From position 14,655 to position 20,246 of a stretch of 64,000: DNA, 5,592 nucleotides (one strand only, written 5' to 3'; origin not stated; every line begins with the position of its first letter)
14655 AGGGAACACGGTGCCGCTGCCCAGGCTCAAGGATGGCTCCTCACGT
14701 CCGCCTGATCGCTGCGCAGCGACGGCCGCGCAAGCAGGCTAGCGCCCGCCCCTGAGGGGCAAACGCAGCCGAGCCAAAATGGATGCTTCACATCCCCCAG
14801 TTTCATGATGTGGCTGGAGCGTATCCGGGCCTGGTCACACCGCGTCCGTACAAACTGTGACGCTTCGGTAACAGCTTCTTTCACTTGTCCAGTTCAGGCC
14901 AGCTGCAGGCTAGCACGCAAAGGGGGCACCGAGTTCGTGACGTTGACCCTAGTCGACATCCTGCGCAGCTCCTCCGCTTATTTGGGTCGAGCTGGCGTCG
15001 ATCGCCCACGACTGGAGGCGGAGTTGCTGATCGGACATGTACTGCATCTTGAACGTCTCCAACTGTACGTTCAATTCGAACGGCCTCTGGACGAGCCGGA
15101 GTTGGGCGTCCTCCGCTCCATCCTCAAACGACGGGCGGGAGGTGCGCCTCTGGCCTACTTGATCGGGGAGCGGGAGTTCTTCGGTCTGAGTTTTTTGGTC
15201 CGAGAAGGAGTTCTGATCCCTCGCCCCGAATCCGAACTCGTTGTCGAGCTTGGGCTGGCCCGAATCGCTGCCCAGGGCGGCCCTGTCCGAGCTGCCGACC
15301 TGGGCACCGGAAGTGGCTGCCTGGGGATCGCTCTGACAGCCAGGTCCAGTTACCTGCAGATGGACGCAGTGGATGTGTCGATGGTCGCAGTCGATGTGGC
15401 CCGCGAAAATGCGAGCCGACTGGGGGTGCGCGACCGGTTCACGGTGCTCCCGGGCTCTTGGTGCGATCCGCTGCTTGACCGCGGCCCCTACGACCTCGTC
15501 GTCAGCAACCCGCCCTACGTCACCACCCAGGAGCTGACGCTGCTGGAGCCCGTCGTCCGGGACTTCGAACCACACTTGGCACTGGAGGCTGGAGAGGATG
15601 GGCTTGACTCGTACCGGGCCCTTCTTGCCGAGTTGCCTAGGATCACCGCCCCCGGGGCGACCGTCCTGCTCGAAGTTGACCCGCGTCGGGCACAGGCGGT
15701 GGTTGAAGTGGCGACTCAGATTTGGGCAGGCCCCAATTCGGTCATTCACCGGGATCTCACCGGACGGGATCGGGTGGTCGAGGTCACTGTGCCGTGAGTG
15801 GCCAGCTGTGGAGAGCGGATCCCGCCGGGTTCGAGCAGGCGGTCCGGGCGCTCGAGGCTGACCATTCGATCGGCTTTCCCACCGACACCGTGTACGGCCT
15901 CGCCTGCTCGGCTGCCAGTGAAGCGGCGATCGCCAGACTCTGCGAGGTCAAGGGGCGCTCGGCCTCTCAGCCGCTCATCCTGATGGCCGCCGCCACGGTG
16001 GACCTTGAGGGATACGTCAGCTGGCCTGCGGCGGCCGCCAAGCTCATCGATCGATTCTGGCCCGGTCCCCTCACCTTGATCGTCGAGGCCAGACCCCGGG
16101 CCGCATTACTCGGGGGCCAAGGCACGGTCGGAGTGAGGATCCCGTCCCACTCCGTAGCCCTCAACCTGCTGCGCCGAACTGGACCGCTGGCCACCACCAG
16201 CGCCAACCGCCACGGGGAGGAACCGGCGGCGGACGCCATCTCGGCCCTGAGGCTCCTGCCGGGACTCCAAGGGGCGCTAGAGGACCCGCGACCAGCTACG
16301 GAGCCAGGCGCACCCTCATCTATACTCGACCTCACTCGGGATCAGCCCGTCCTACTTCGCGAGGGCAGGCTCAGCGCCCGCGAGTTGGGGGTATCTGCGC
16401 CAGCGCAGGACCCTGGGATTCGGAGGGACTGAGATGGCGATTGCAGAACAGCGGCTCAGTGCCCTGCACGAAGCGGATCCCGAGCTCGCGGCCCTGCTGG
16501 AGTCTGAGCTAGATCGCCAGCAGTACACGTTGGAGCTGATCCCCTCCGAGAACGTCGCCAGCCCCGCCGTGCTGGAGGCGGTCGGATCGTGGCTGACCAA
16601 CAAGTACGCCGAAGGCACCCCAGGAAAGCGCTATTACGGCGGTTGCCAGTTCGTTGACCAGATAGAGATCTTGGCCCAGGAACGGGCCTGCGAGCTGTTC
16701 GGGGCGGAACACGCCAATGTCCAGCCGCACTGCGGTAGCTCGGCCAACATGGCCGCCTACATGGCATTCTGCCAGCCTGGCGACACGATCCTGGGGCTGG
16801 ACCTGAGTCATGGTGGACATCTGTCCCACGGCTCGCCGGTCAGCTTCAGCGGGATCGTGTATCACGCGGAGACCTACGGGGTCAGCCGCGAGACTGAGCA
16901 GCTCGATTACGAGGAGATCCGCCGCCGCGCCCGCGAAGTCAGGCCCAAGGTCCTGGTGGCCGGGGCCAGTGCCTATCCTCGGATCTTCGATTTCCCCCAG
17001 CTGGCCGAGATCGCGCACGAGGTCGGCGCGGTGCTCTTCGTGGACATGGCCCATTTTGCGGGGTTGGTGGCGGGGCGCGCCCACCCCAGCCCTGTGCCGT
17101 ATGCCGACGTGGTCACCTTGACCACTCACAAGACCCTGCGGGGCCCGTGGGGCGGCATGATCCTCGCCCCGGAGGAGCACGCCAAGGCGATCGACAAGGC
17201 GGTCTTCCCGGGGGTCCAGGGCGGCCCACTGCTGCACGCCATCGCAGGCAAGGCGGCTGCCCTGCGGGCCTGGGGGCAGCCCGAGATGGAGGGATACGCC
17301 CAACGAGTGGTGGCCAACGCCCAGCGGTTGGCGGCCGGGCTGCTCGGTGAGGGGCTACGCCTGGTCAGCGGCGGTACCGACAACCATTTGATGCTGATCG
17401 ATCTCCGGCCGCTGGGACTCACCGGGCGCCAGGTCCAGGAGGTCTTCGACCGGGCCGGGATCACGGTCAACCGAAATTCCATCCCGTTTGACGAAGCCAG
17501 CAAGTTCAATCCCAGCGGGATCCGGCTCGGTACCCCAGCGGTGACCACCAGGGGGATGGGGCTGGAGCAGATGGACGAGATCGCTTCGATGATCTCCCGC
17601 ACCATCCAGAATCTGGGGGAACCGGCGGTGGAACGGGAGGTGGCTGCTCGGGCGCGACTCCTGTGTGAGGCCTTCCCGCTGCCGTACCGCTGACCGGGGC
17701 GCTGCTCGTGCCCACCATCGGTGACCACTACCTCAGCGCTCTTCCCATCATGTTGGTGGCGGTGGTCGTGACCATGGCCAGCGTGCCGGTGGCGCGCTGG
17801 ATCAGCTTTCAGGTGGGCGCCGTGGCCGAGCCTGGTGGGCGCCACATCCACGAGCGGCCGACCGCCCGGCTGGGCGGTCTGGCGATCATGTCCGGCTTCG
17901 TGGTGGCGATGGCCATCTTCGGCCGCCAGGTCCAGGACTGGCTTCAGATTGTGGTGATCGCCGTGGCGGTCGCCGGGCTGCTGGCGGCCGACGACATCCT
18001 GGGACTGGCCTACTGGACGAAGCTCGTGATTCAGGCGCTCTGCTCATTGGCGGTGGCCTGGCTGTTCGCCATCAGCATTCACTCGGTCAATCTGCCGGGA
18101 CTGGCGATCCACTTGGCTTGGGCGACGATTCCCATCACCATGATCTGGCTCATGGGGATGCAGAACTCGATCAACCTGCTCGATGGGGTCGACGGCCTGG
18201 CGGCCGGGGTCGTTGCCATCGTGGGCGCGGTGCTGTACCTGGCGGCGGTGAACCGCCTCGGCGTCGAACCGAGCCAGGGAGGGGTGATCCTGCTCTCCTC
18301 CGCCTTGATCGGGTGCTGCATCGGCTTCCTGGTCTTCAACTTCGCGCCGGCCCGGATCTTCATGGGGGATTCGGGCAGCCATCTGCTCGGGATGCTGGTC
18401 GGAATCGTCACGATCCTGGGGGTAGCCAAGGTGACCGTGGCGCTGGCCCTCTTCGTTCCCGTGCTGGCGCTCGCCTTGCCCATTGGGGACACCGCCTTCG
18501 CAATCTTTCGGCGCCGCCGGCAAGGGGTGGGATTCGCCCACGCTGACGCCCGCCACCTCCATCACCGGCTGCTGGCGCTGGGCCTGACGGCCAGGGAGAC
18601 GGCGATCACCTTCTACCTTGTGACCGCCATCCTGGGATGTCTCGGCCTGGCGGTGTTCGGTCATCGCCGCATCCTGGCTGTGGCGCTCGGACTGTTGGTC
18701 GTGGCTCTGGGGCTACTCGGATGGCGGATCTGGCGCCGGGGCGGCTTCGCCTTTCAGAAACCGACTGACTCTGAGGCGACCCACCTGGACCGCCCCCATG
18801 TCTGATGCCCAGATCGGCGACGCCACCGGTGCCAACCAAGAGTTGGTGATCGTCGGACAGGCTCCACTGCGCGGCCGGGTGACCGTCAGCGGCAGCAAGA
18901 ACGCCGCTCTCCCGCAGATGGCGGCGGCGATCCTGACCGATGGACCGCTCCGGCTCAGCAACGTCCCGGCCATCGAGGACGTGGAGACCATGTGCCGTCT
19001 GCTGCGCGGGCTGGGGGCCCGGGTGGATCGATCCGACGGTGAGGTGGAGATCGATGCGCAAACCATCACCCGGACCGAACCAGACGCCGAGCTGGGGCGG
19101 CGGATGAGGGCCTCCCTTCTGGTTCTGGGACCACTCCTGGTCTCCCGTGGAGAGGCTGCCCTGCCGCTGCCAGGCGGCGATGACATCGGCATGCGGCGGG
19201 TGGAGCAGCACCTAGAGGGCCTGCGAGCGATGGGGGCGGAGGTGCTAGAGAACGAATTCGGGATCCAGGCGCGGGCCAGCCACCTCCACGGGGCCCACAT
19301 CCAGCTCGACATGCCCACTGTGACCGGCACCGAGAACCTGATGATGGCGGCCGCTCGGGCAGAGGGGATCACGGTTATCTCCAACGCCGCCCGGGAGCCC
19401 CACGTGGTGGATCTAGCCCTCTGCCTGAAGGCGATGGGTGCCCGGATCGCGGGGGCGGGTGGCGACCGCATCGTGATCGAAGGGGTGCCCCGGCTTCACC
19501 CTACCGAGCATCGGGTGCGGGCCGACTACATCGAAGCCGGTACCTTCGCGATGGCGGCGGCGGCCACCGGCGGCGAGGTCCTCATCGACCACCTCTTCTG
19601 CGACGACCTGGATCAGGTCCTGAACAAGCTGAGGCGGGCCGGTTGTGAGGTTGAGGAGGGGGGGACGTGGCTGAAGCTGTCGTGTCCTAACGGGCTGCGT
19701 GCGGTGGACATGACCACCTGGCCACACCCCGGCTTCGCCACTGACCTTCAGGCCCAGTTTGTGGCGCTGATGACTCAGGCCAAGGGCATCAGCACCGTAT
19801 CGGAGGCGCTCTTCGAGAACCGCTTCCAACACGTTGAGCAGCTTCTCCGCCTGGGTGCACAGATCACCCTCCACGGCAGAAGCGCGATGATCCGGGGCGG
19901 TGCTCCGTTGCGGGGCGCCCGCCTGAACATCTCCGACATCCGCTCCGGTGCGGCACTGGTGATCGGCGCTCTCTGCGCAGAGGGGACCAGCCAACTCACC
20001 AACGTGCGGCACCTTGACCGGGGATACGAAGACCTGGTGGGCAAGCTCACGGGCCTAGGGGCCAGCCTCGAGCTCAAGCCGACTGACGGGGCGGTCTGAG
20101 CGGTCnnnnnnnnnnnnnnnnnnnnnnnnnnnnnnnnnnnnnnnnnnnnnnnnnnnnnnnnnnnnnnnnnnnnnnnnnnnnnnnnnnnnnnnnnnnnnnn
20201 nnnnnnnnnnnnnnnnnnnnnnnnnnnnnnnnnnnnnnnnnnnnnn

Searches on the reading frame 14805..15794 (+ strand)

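Call 33: search_protein_families(library=pfam, proteins=[window:14805-15794:+], max_evalue=0.00001)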
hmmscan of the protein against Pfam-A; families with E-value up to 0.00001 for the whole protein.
window:14805-15794:+ (330 aa): 4 families
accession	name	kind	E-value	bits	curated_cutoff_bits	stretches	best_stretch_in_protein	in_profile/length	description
PF17827.6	PrmC_N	-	1.6e-18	67.4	23.4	1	51-121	1-71/71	PrmC N-terminal domain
PF05175.20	MTS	-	1.7e-12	47.7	23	1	162-244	34-114/170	Methyltransferase small domain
PF06325.19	PrmA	-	5.4e-08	33.1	22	1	163-235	165-233/296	Ribosomal protein L11 methyltransferase (PrmA)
PF13649.12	Methyltransf_25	-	1.1e-06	29.6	27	1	164-240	2-78/97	Methyltransferase domain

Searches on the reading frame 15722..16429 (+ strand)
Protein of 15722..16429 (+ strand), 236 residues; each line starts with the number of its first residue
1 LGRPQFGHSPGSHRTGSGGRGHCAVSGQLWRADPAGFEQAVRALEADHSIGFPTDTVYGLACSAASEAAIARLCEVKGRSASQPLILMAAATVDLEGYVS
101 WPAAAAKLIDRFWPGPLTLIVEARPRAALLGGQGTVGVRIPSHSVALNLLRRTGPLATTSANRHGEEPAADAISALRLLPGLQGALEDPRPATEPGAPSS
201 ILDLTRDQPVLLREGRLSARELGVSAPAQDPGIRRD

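Call 33: search_protein_families(library=pfam, proteins=[window:15722-16429:+], max_evalue=0.00001)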
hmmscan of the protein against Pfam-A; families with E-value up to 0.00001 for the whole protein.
window:15722-16429:+ (236 aa): 1 family
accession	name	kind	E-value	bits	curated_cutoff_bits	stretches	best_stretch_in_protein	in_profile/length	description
PF01300.24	Sua5_yciO_yrdC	-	1.4e-45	155.4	25.1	1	43-215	2-178/178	Telomere recombination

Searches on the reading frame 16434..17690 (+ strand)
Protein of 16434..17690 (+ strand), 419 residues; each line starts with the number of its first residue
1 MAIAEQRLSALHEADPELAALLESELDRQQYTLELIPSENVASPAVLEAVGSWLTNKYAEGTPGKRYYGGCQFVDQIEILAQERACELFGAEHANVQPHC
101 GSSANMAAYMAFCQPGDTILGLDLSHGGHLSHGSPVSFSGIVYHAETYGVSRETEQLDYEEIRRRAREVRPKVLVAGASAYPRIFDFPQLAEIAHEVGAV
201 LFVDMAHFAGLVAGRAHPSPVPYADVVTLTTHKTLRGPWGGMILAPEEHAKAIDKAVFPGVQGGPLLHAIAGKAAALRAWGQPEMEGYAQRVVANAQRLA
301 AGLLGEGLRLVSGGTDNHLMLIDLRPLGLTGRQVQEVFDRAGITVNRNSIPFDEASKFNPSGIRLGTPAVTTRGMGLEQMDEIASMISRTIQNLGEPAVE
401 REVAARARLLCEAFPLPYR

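Call 33: search_protein_families(library=pfam, proteins=[window:16434-17690:+], max_evalue=0.00001)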
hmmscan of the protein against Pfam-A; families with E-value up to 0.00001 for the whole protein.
window:16434-17690:+ (419 aa): 3 families
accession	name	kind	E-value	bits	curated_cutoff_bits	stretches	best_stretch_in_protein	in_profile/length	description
PF00464.25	SHMT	-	1.8e-151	504.7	27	1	11-387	1-399/399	Serine hydroxymethyltransferase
PF00155.27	Aminotran_1_2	-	1.3e-08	34.9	19.7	1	82-367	48-346/361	Aminotransferase class I and II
PF01212.27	Beta_elim_lyase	-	6.9e-08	32.6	27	1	82-333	38-260/288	Beta-eliminating lyase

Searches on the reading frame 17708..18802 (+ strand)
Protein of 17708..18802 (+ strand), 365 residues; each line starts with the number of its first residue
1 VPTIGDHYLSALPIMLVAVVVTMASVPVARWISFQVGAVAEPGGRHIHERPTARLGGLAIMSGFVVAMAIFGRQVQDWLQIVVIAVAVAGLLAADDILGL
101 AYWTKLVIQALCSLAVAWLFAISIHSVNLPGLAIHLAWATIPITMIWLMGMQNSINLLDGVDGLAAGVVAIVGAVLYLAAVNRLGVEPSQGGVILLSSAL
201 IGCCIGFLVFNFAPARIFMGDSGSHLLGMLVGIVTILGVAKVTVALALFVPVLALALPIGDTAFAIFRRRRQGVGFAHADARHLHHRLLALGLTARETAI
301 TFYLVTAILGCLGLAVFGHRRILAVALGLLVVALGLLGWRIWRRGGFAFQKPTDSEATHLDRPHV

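Call 33: search_protein_families(library=pfam, proteins=[window:17708-18802:+], max_evalue=0.00001)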
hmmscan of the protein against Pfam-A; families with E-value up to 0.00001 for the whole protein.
window:17708-18802:+ (365 aa): 1 family
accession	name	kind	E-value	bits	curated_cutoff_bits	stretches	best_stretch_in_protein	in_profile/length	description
PF00953.26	Glycos_transf_4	-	8.2e-34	117.3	27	1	81-238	4-159/160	Glycosyl transferase family 4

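Call 62: search_protein_families(library=ncbifam, proteins=[window:17708-18802:+], max_evalue=0.00001)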
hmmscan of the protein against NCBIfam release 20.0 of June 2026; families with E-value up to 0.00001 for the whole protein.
window:17708-18802:+ (365 aa): 3 families
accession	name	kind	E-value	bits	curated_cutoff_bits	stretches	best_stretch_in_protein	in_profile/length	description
TIGR02380.1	ECA_wecA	exception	1.6e-26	93.3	326.05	1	16-314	5-306/346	UDP-N-acetylglucosamine--undecaprenyl-phosphate N-acetylglucosaminephosphotransferase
NF053644.1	MraY_archaea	equivalog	1.4e-25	90.4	450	1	106-314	154-340/340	pseudomurein biosynthesis MraY family phospho-N-acetylmuramoyl-pentapeptide-transferase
TIGR00445.1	mraY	equivalog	1.3e-23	84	192.05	1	20-315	3-316/321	phospho-N-acetylmuramoyl-pentapeptide-transferase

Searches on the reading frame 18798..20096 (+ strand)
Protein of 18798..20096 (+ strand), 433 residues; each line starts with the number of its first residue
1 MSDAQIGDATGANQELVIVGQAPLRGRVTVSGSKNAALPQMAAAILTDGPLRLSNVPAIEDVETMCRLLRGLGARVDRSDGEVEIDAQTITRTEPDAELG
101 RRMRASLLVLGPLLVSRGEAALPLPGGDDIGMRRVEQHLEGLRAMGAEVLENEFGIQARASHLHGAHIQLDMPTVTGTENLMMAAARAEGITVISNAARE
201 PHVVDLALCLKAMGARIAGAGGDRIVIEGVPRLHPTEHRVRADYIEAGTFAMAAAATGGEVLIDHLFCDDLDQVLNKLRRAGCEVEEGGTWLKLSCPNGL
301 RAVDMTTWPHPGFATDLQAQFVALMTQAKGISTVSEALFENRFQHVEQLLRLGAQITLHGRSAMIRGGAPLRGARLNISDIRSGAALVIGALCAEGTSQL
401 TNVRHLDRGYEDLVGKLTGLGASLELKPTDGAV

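Call 33: search_protein_families(library=pfam, proteins=[window:18798-20096:+], max_evalue=0.00001)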
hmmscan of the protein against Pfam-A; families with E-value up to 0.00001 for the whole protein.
window:18798-20096:+ (433 aa): 1 family
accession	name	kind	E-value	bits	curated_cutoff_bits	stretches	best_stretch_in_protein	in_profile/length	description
PF00275.25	EPSP_synthase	-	3.1e-90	303.3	22.8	1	20-417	3-417/417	EPSP synthase (3-phosphoshikimate 1-carboxyvinyltransferase)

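Call 62: search_protein_families(library=ncbifam, proteins=[window:18798-20096:+], max_evalue=0.00001)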
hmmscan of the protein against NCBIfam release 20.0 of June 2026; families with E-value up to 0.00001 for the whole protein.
window:18798-20096:+ (433 aa): 6 families
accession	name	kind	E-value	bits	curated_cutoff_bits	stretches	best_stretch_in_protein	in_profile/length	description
NF006873.0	PRK09369.1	subfamily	2.4e-160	533.8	297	1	14-426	2-416/419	UDP-N-acetylglucosamine 1-carboxyvinyltransferase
TIGR01072.1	murA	equivalog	3.5e-154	513.6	392.7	1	14-425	2-415/416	UDP-N-acetylglucosamine 1-carboxyvinyltransferase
NF009470.0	PRK12830.1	equivalog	1.7e-125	419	552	1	14-426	2-414/417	UDP-N-acetylglucosamine 1-carboxyvinyltransferase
TIGR01356.1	aroA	equivalog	2.1e-24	86.1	287.25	1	26-336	1-320/415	3-phosphoshikimate 1-carboxyvinyltransferase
NF011381.1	PRK14806.1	equivalog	3.2e-15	55.4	902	1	12-269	300-561/733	bifunctional prephenate dehydrogenase/3-phosphoshikimate 1-carboxyvinyltransferase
NF008816.0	PRK11860.1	equivalog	2.1e-09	36.1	943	0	25-92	16-83/662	bifunctional 3-phosphoshikimate 1-carboxyvinyltransferase/cytidylate kinase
